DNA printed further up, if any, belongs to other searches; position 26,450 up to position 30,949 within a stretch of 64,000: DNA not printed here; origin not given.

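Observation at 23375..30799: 2474-aa chimeric protein: lactocepin/C5a-peptidase-type S8 protease fused to about 800 aa of BspA-type leucine-rich repeats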

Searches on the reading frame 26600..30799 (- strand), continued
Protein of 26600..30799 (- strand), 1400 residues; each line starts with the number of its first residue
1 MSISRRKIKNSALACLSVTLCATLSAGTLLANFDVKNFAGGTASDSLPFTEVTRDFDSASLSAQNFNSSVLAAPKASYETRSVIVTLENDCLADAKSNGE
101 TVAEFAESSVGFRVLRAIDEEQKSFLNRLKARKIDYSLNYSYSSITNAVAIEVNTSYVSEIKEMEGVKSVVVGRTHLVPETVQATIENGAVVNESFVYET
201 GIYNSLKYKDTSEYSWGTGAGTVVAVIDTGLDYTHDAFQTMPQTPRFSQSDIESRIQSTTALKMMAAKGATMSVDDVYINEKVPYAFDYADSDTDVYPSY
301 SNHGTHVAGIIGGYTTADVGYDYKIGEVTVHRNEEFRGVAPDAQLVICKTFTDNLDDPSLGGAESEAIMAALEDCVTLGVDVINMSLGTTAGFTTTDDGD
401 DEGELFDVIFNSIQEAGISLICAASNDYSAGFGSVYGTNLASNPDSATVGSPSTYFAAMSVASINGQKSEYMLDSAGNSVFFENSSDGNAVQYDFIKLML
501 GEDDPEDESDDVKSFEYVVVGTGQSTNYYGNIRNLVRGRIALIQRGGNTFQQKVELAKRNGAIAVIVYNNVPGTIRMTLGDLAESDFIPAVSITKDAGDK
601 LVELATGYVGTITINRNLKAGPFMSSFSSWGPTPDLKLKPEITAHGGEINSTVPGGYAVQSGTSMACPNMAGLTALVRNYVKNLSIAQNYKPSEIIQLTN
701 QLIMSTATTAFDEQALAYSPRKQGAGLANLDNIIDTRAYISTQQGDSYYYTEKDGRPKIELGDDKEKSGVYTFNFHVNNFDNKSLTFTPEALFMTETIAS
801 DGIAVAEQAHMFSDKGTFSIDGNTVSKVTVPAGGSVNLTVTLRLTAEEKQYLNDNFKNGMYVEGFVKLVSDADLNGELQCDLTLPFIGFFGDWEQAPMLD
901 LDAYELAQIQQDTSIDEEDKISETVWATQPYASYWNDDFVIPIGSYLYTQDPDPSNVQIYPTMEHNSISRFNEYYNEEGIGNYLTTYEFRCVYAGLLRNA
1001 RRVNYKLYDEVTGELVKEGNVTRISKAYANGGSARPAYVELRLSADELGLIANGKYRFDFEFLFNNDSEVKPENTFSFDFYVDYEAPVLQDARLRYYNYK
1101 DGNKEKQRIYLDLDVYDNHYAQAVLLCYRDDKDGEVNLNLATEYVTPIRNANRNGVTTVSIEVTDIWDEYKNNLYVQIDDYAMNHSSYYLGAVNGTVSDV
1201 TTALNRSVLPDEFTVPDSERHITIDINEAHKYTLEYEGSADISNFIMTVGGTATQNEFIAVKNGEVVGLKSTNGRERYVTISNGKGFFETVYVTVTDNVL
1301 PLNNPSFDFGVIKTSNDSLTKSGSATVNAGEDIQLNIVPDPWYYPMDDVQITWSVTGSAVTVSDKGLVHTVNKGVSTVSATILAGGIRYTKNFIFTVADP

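Call 50: fold_search(model_id=the predicted structure, library=pdb)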
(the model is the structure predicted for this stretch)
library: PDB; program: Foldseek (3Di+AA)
matches with E <= 10: 1605; with E <= 0.001: 183
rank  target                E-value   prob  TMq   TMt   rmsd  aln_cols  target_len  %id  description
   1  8bty_A                3.3e-54  1.00  0.50  0.62   9.4      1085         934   21  Structure of the active form of ScpB, the C5a-peptidase from Streptococcus agalactiae. (released 2023-11-15)
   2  3eif                  1.4e-53  1.00  0.50  0.62   9.9      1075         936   21  1.9 angstrom crystal structure of the active form of the C5a peptidase from Streptococcus pyogenes (ScpA) (released 2009-02-24)
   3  7bj3                  1.5e-53  1.00  0.50  0.61   9.4      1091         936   21  ScpA from Streptococcus pyogenes, S512A active site mutant (released 2021-05-12)
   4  6vjb                  1.4e-52  1.00  0.46  0.42  21.3      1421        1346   19  Crystal structure of a catalytically inactive CXC Chemokine-degrading protease SpyCEP from Streptococcus pyogenes (released 2020-04-15)
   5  7yzx_A                2.3e-52  1.00  0.49  0.60   9.5      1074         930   21  ScpA from Streptococcus pyogenes, D783A mutant. (released 2022-08-31)
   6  7edd                  6.5e-51  1.00  0.48  0.42  20.6      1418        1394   21  Crystal structure of a serine protease from Streptococcus pyogenes (released 2021-05-12)
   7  5xyr                  2.2e-47  1.00  0.46  0.41  20.6      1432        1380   19  Crystal structure of a serine protease from Streptococcus species (released 2018-08-08)
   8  1xf1_A                2.8e-47  1.00  0.44  0.54  10.8      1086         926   22  Structure of C5a peptidase- a key virulence factor from Streptococcus (released 2005-11-22)
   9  5xya                  3.8e-45  1.00  0.45  0.41  20.8      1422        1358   19  Crystal structure of a serine protease from Streptococcus species (released 2018-08-08)
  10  5xxz_B                4.0e-45  1.00  0.42  0.39  21.6      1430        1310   19  Crystal structure of a serine protease from Streptococcus species (released 2018-08-08)
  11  5xxz_A                1.4e-43  1.00  0.43  0.39  20.9      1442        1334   19  Crystal structure of a serine protease from Streptococcus species (released 2018-08-08)
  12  7eox_A                6.6e-23  1.00  0.33  0.56   8.0       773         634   16  Protease structure from Euphorbia resinifera (released 2022-01-12)
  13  4yn3_A                8.6e-23  1.00  0.30  0.56   8.9       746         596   16  Crystal structure of Cucumisin complex with pro-peptide (released 2016-03-09)
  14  3vta_A                2.8e-22  1.00  0.32  0.58   9.1       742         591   16  Crystal Structure of cucumisin, a subtilisin-like endoprotease from Cucumis melo L (released 2012-08-08)
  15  3vta_B                3.2e-22  1.00  0.31  0.57   9.2       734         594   18  Crystal Structure of cucumisin, a subtilisin-like endoprotease from Cucumis melo L (released 2012-08-08)
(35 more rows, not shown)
